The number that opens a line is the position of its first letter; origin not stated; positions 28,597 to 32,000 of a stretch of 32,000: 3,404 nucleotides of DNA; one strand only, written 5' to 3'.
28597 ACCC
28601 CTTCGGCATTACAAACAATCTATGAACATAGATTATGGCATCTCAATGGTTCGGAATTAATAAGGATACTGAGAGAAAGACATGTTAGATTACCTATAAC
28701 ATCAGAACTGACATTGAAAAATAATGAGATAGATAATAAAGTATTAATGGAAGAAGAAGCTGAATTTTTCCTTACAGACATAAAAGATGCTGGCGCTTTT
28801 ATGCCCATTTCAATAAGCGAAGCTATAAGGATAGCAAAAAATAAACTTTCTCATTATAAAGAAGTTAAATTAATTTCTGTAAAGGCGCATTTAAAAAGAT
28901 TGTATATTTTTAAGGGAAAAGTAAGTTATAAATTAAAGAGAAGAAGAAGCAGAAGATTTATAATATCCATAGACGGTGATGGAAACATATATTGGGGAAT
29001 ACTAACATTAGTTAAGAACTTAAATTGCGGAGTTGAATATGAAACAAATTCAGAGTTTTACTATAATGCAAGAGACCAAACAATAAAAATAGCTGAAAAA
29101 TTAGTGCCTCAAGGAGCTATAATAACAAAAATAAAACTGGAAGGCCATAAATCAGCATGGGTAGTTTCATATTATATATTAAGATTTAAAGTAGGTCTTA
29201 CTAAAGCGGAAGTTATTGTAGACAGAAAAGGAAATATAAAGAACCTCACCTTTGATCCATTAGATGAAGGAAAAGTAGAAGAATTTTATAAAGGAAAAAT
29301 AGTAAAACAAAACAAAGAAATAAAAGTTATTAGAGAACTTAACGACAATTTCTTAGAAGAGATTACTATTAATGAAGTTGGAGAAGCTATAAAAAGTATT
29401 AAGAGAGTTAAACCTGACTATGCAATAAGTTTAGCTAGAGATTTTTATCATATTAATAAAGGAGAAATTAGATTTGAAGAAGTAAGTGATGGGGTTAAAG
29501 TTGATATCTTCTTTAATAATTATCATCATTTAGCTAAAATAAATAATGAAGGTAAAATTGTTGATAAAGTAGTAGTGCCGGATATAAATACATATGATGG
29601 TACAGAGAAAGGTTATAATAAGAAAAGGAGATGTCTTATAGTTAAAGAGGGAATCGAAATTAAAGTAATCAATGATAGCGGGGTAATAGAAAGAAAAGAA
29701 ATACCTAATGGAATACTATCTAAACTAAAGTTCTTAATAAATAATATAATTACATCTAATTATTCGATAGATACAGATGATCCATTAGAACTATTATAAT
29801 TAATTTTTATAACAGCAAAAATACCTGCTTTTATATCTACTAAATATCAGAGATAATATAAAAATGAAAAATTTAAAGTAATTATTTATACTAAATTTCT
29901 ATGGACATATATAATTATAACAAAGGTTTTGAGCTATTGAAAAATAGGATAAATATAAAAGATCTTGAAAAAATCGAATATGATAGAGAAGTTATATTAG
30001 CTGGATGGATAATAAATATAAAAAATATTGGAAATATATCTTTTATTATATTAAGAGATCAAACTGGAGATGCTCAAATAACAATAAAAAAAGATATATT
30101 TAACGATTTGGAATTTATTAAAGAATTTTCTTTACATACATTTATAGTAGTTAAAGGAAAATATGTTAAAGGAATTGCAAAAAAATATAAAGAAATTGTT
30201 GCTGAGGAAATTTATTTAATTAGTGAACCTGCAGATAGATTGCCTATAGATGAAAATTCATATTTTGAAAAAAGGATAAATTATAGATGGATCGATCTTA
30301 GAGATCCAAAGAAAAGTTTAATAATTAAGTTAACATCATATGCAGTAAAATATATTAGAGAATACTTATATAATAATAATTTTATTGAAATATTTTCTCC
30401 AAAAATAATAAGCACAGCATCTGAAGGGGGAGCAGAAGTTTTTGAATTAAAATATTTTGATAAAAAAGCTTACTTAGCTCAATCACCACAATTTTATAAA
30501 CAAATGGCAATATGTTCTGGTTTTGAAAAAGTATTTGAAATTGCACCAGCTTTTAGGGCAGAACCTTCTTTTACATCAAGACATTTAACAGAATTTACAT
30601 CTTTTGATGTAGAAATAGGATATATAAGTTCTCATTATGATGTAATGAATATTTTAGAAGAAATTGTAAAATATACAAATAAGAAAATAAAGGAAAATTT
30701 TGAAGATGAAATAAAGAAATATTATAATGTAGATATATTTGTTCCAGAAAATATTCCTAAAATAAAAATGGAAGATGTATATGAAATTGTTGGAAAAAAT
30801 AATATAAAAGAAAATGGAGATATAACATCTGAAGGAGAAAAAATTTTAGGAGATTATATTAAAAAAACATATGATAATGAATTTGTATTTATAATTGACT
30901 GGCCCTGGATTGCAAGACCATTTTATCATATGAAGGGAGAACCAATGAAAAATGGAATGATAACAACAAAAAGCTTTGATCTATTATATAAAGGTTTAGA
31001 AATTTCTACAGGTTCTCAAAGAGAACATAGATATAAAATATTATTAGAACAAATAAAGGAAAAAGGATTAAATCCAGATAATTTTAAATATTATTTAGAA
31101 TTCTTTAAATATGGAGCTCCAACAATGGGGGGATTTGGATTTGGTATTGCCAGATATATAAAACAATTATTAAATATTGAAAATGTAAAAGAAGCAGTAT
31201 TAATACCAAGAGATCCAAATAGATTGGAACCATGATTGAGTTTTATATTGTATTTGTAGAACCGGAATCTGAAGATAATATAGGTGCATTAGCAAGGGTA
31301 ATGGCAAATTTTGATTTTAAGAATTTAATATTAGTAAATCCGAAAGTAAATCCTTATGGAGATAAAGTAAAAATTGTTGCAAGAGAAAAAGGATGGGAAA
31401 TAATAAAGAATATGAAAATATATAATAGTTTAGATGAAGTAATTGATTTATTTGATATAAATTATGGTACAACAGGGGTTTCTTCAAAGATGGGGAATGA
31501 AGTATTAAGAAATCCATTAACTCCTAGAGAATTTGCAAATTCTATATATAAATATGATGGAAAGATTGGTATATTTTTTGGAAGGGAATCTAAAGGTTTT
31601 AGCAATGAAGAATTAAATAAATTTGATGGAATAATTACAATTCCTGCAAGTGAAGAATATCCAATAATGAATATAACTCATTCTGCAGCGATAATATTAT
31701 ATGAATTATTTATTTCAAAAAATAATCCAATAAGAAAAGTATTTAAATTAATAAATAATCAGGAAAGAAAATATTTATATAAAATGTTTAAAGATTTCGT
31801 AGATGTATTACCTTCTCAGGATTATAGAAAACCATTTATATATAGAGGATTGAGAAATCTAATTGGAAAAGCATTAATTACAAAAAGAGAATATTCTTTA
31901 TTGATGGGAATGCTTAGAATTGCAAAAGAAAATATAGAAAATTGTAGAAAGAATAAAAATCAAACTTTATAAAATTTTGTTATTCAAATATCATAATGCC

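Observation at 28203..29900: Orphan Mrr-nuclease / PepSY-like-repeat fusion, compositionally distinct, inserted between housekeeping genes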

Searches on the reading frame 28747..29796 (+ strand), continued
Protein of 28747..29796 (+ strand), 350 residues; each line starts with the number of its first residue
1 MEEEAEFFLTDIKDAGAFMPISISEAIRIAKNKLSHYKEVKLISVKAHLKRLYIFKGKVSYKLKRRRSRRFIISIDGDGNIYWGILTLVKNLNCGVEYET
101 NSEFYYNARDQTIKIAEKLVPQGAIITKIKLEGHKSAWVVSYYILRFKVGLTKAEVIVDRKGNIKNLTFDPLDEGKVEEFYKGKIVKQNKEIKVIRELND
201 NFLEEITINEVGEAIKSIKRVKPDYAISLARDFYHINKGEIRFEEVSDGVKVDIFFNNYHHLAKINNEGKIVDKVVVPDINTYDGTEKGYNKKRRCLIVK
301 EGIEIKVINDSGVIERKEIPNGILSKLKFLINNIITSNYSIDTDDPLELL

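Call 67: search_protein_families(library=pfam, proteins=[L101:5740-7170:-, L101:7242-8702:-, L101:8707-9645:-, L107:2484-3911:+, L107:3911-5416:+, L107:5766-6470:-, L107:8578-9696:-], max_evalue=0.001)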
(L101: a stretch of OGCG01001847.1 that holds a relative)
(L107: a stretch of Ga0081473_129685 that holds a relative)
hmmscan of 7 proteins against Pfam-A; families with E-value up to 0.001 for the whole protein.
L101:5740-7170:- (476 aa): 2 families
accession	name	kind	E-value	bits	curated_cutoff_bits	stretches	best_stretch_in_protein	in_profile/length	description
PF00083.30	Sugar_tr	-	3.7e-43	148.5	22.3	1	34-474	8-448/452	Sugar (and other) transporter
PF07690.21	MFS_1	-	4.3e-34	118.4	33.4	2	34-428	4-346/347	Major Facilitator Superfamily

L101:7242-8702:- (486 aa): 2 families
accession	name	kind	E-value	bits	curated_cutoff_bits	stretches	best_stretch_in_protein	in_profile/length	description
PF11794.13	HpaB_N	-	1.1e-87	294.5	35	1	4-267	2-269/270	4-hydroxyphenylacetate 3-hydroxylase N terminal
PF03241.18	HpaB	-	1.3e-51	175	25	1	279-471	4-197/202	4-hydroxyphenylacetate 3-hydroxylase C terminal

L101:8707-9645:- (312 aa): 3 families
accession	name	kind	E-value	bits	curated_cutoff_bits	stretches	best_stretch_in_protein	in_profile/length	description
PF00903.31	Glyoxalase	-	5.1e-25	88.6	20.6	2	137-256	1-121/121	Glyoxalase/Bleomycin resistance protein/Dioxygenase superfamily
PF13669.12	Glyoxalase_4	-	7e-09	36.4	27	0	140-216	2-85/109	Glyoxalase/Bleomycin resistance protein/Dioxygenase superfamily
PF22677.2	Ble-like_N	-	1.3e-06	28.5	24.5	0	5-29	1-25/41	Bleomycin resistance protein-like N-terminal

L107:2484-3911:+ (476 aa): 5 families
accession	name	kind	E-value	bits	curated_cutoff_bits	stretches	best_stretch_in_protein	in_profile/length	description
PF01656.29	CbiA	-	1.3e-11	45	25.4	1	10-234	3-113/125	CobQ/CobB/MinD/ParA nucleotide binding domain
PF13614.12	AAA_31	-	2.7e-09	37.6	27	1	8-132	4-124/177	AAA domain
PF10609.15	ParA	-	1.2e-07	31.9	27.1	1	7-49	5-48/246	NUBPL iron-transfer P-loop NTPase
PF02374.21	ArsA_ATPase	-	2.5e-05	24.1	24.3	0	9-43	4-38/305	Anion-transporting ATPase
PF20720.3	nSTAND3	-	0.00071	19.7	27.2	0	302-331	10-39/155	Novel STAND NTPase 3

L107:3911-5416:+ (502 aa): 5 families
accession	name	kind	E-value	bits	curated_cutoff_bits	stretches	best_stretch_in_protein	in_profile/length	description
PF13632.12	Glyco_trans_2_3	-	1.3e-26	94.1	27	1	158-371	2-194/198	Glycosyl transferase family group 2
PF13641.12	Glyco_tranf_2_3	-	1.8e-20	74.4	27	1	73-296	3-230/230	Glycosyltransferase like family 2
PF00535.33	Glycos_transf_2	-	4.4e-14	53.2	23.3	1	77-241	4-167/168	Glycosyl transferase family 2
PF13506.12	Glyco_transf_21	-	7.1e-08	32.5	21.7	1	154-294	30-173/174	Glycosyl transferase family 21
PF03552.20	Cellulose_synt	-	2.8e-07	29.9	24.7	1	239-369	413-548/722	Cellulose synthase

L107:5766-6470:- (234 aa): 0 families

L107:8578-9696:- (372 aa): 5 families
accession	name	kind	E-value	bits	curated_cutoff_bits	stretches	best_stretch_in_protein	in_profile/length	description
PF01637.24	ATPase_2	-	7.5e-25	88.5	33.2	1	28-261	1-222/225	ATPase domain predominantly from Archaea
PF21100.3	MCM_C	-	5.2e-21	74.7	27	1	301-362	1-63/64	MCM protein C-terminal winged helix-turn-helix domain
PF13173.12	AAA_14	-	3.9e-10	40.3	27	1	44-91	2-50/129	AAA domain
PF13401.12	AAA_22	-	1.3e-05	25.9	27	1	46-191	7-123/130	AAA domain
PF13191.12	AAA_16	-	9.1e-05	23.4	32.6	1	33-164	7-145/167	AAA ATPase domain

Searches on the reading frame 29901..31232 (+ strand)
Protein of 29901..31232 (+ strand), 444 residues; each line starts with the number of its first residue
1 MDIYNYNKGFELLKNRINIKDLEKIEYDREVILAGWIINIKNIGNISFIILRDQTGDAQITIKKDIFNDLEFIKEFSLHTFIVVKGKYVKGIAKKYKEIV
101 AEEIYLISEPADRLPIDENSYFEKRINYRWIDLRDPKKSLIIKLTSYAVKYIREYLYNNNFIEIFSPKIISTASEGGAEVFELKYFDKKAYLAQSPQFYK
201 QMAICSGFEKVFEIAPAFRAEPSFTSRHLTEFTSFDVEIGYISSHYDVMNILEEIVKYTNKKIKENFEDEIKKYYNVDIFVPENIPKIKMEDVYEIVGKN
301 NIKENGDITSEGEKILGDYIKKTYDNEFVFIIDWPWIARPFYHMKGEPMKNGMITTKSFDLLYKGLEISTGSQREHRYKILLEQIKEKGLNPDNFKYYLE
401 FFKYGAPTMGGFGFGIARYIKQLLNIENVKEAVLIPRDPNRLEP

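Call 3: search_protein_families(library=pfam, proteins=[window:29901-31232:+], max_evalue=1)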
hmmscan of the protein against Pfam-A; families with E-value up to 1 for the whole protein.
window:29901-31232:+ (444 aa): 3 families
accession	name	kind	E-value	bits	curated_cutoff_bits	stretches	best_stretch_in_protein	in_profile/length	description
PF00152.25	tRNA-synt_2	-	1.1e-80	271.5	25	1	123-438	3-307/308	tRNA synthetases class II (D, K and N)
PF01336.31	tRNA_anti-codon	-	7.1e-10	39.1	27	1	31-107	1-75/75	OB-fold nucleic acid binding domain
PF04076.19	BOF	-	0.061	13.9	25.8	1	17-72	23-75/103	Bacterial OB fold (BOF) protein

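Call 48: find_related_loci(query=window:29901-31232:+, collection=genome_contigs, flank=8000)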
Query window:29901-31232:+ (444 aa) in genome_contigs; peptide patterns used: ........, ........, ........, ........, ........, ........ (x = any residue, [..] = any of these).
600 stretches matched a pattern (row limit reached: there are more); 468 encode a relative of the query (tblastn E <= 1e-3); the best 80 are kept; 80 distinct loci.
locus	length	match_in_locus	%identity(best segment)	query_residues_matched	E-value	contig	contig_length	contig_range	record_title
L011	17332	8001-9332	97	1-444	0e+0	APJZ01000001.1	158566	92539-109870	Candidatus Nanobsidianus stetteri Nst1_C1, whole genome shotgun sequence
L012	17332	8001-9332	93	1-444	0e+0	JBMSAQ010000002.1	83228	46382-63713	MAG: Candidatus Nanopusillus sp. isolate Nanopusillus-CON-C-r01 Nanopusillus-CON-C-r01_k141_559187, whole genome shotgun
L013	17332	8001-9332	81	1-444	0e+0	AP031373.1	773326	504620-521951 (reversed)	Nanoarchaeota archaeon YN1 DNA, complete genome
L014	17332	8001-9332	82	1-444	0e+0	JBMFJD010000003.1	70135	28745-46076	MAG: Nanopusillaceae archaeon isolate KM4331-08 NODE_3_length_70135_cov_42.386694, whole genome shotgun sequence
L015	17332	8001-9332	75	1-444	0e+0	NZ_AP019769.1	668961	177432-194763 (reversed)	Nanobdella aerobiophila strain MJ1 chromosome, complete genome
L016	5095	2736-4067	66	1-444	0e+0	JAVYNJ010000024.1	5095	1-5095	MAG: Nanopusillaceae archaeon isolate DRC_201705_bins_67 DRC_201705_bins_67_scaffold_24, whole genome shotgun sequence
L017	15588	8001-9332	67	1-444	0e+0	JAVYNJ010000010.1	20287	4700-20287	MAG: Nanopusillaceae archaeon isolate DRC_201705_bins_67 DRC_201705_bins_67_scaffold_10, whole genome shotgun sequence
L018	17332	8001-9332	49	5-444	1e-146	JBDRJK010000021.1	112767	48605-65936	MAG: Candidatus Aenigmatarchaeota archaeon isolate MEGAHIT-group-1.649 k141_1757206, whole genome shotgun sequence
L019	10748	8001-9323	51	9-444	2e-146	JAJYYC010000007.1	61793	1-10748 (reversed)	MAG: Candidatus Micrarchaeota archaeon isolate FK3.bin85 NODE_829_length_61793_cov_1.235446, whole genome shotgun sequen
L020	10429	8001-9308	48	12-444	2e-146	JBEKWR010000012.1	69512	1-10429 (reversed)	MAG: Candidatus Bathyarchaeia archaeon isolate SPRUCE 632 SPRUCE_632_12, whole genome shotgun sequence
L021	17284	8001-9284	46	24-444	2e-123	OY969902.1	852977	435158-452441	MAG: uncultured archaeon isolate MFD01476.bin.c.10 genome assembly, chromosome: 1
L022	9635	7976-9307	44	11-444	8e-122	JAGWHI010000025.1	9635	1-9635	MAG: Candidatus Micrarchaeota archaeon isolate REEA75 REEA75-150_11133, whole genome shotgun sequence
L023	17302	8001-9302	46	17-444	2e-118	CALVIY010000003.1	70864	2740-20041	MAG: uncultured Bacilli bacterium isolate BRZ_N__bin132 genome assembly, contig: BRZ_N__NODE_967_length_70864_cov_25.538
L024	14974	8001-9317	44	13-444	4e-118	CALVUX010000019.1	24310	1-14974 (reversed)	MAG: uncultured Bacilli bacterium isolate BRZ_EC__bin54 genome assembly, contig: BRZ_EC__NODE_2834_length_24310_cov_20.2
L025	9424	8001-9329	44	4-444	4e-118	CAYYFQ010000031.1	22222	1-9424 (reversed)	MAG TPA_asm: uncultured Gammaproteobacteria bacterium isolate SRP342105_co2_400 genome assembly, contig: NODE_2373_lengt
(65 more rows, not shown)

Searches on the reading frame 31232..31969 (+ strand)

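Call 3: search_protein_families(library=pfam, proteins=[window:31232-31969:+], max_evalue=1)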
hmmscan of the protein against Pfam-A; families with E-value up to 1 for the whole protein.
window:31232-31969:+ (246 aa): 2 families
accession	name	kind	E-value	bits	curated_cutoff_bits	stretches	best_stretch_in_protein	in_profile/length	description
PF00588.24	SpoU_methylase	-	6.4e-26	91.6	29.7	1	4-157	2-142/142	SpoU rRNA Methylase family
PF09936.14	Methyltrn_RNA_4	-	0.09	13.1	22.6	1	54-158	75-179/182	SAM-dependent RNA methyltransferase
